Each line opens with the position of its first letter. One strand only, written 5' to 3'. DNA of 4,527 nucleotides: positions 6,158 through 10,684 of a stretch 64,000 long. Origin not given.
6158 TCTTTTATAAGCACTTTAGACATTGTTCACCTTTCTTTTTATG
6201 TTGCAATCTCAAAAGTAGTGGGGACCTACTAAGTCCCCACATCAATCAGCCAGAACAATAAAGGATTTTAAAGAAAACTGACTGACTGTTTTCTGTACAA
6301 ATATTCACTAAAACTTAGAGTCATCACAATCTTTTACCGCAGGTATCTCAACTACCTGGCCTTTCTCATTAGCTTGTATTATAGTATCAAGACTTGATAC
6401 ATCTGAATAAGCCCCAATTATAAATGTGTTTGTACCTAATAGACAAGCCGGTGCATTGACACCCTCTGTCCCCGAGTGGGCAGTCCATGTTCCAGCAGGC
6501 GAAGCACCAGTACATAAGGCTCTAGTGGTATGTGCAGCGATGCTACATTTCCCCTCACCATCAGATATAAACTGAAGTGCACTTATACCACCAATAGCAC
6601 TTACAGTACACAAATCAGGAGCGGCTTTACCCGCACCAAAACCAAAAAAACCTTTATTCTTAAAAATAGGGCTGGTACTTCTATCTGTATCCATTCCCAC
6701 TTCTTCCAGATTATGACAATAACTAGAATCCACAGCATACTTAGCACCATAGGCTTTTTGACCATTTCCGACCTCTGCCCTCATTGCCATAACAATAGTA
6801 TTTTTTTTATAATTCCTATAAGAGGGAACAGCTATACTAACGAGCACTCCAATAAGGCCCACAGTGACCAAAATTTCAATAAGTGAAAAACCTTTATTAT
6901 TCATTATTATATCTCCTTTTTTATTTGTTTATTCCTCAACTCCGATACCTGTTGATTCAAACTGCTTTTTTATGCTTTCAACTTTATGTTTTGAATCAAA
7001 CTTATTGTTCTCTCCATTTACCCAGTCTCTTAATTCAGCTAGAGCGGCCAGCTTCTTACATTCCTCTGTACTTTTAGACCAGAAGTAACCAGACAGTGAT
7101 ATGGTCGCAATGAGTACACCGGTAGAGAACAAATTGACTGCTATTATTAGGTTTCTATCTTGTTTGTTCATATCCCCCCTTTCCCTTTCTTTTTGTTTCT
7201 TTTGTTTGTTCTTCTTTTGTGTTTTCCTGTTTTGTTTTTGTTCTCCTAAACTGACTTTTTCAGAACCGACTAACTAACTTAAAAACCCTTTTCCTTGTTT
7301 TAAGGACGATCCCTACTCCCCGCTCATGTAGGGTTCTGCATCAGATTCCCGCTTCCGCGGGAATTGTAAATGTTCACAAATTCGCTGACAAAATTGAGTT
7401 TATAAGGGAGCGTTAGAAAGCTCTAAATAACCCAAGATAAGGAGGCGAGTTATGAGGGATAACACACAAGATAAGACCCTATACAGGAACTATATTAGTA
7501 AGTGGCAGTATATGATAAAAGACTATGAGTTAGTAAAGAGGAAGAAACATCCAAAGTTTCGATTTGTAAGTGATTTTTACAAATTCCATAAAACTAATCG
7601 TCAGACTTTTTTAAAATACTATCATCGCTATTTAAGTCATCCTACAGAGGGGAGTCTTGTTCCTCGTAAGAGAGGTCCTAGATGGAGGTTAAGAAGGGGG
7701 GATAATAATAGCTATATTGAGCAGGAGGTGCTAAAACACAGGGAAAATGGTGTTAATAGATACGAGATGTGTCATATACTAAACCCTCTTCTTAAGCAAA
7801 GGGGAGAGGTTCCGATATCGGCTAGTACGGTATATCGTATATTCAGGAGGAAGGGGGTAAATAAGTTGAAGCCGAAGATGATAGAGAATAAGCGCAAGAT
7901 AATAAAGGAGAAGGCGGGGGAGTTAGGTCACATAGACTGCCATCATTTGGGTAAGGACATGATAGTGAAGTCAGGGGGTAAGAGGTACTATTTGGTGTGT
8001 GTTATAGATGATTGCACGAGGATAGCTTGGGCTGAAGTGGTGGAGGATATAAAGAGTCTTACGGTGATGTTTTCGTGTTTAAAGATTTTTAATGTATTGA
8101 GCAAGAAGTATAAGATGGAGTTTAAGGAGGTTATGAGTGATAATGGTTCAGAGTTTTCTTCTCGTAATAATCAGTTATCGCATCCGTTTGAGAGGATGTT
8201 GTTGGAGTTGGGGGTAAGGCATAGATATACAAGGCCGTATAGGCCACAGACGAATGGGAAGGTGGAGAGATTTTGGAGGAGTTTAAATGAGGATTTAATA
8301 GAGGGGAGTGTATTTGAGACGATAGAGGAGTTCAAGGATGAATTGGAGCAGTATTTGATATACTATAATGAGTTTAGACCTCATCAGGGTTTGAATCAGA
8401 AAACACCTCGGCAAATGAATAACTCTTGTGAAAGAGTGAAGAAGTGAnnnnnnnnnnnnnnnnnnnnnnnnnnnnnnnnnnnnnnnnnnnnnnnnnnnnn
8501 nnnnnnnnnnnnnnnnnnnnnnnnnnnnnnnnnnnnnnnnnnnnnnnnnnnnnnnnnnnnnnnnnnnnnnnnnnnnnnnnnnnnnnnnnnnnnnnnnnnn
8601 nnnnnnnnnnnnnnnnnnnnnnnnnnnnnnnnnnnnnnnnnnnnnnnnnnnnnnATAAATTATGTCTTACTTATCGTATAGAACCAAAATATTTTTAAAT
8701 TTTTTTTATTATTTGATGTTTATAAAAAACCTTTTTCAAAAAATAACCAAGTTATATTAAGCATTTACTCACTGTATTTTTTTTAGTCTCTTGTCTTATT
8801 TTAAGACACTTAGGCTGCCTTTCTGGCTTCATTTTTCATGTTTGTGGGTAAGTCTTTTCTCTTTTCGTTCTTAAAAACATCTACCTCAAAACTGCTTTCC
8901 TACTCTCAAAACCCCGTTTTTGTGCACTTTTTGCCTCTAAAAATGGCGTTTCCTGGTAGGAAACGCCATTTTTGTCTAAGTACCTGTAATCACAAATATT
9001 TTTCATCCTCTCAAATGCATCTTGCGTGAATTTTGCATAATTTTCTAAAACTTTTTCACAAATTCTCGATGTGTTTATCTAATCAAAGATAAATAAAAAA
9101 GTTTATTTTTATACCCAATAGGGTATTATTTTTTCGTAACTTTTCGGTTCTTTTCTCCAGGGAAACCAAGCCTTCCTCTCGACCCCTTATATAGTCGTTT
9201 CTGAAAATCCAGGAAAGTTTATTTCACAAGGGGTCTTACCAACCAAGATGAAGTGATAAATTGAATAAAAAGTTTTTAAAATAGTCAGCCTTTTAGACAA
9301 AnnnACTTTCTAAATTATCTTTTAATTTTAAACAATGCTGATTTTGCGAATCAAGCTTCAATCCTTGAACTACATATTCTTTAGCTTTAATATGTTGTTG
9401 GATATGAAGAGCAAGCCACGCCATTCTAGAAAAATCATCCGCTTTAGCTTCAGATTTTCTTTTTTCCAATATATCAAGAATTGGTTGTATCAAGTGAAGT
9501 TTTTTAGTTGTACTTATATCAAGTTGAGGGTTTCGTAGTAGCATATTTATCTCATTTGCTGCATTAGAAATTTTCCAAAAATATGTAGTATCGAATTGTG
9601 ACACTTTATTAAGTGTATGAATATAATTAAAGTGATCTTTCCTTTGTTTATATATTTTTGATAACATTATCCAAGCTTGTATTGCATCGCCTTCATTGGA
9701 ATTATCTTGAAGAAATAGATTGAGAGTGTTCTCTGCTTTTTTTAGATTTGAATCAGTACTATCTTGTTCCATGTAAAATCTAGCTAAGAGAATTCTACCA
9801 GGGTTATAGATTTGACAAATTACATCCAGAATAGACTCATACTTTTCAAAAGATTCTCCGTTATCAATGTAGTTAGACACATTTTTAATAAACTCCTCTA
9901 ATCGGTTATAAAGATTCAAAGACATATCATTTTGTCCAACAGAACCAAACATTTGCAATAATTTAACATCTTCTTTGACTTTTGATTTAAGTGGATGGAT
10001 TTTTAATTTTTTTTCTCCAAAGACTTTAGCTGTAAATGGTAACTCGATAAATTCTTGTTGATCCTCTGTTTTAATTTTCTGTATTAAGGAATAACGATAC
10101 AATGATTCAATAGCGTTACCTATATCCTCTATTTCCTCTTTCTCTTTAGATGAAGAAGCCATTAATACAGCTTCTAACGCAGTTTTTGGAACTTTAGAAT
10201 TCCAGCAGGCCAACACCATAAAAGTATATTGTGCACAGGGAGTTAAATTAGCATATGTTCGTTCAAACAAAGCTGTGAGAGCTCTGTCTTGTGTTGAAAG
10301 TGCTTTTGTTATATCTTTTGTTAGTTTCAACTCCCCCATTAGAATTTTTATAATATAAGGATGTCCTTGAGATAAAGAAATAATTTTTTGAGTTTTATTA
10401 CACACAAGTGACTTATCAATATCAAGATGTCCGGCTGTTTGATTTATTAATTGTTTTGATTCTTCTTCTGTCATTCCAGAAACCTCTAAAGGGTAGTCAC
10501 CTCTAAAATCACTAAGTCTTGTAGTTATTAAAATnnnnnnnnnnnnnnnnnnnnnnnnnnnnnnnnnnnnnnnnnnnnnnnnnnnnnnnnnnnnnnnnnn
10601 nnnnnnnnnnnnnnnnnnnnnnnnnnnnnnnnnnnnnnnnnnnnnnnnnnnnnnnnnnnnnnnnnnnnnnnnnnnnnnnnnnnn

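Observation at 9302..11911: STAND NTPase with a possible HEPN-type (Rx5H) N-terminal effector domain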

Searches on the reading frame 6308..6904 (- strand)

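Call 5: search_protein_families(library=pfam, proteins=[window:6308-6904:-], max_evalue=0.01)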
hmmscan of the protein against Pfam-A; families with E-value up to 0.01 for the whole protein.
window:6308-6904:- (198 aa): 1 family
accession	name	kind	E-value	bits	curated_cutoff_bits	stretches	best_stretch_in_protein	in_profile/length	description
PF07963.17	N_methyl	-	6.2e-06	26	21.2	1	2-25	3-26/27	Prokaryotic N-terminal methylation motif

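Call 6: search_protein_families(library=padloc, proteins=[window:6308-6904:-], max_evalue=0.01)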
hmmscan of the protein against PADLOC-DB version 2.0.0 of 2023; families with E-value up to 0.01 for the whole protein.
window:6308-6904:- (198 aa): 0 families

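Call 77: search_protein_families(library=phrogs, proteins=[window:6308-6904:-], max_evalue=0.001)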
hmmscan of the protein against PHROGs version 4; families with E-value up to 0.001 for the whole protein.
window:6308-6904:- (198 aa): 4 families
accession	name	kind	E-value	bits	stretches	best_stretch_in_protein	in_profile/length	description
phrog_27437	-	unknown function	5.1e-10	40.7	1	2-77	6-83/140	-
phrog_11596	-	unknown function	5.8e-08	33.7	1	3-60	5-61/187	-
phrog_11263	-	unknown function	0.0001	23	1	4-31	2-29/72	-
phrog_13280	-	unknown function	0.00013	22.8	1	1-29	1-29/67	-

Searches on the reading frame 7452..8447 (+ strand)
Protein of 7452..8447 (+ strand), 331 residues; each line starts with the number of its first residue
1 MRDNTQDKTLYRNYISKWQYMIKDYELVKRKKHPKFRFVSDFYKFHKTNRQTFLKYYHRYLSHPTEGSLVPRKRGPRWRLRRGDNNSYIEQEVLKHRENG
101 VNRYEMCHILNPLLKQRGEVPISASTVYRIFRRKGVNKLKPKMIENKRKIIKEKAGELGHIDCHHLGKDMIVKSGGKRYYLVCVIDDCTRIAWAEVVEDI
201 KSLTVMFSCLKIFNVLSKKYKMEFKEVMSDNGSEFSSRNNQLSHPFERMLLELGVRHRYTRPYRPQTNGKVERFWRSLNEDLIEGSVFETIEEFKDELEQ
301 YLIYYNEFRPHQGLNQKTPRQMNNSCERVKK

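Call 5: search_protein_families(library=pfam, proteins=[window:7452-8447:+], max_evalue=0.01)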
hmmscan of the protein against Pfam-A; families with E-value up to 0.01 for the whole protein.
window:7452-8447:+ (331 aa): 4 families
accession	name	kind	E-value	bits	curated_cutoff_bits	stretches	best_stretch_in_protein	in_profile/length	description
PF13683.12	rve_3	-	4.3e-20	71.7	26.5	1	254-319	2-67/67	Integrase core domain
PF00665.32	rve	-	1.7e-11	44.7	32.6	1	173-265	18-102/102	Integrase core domain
PF13333.12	rve_2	-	9.1e-08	32.6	22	1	272-322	1-51/56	Integrase core domain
PF13565.12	HTH_32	-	0.00051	21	33.7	1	55-130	4-72/73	Homeodomain-like domain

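Call 6: search_protein_families(library=padloc, proteins=[window:7452-8447:+], max_evalue=0.01)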
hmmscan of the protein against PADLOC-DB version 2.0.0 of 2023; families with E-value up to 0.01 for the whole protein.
window:7452-8447:+ (331 aa): 0 families

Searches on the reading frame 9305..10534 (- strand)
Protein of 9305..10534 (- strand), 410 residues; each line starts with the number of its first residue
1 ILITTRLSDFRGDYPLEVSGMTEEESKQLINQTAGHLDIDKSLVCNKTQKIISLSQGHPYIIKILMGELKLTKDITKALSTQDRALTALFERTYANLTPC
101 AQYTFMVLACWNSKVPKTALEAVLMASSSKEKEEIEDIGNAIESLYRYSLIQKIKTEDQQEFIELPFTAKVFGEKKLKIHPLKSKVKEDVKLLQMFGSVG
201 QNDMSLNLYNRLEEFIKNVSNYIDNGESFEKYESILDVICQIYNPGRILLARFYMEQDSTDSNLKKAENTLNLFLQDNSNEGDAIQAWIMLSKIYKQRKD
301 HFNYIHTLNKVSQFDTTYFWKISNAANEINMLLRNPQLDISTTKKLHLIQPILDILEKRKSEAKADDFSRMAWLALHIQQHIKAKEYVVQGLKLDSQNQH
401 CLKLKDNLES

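Call 7: search_protein_families(library=pfam, proteins=[window:9305-10534:-], max_evalue=10)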
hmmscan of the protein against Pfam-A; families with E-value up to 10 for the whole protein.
seq(410 aa): 3 families
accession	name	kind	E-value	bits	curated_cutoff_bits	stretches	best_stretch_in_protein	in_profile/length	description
PF05326.17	SVA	-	0.023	15.1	23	1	260-326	41-104/124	Seminal vesicle autoantigen (SVA)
PF11338.13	DUF3140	-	0.035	14.9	25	1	351-390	42-79/92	Protein of unknown function (DUF3140)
PF13181.12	TPR_8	-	0.053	14.1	25.7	0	371-398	7-34/34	Tetratricopeptide repeat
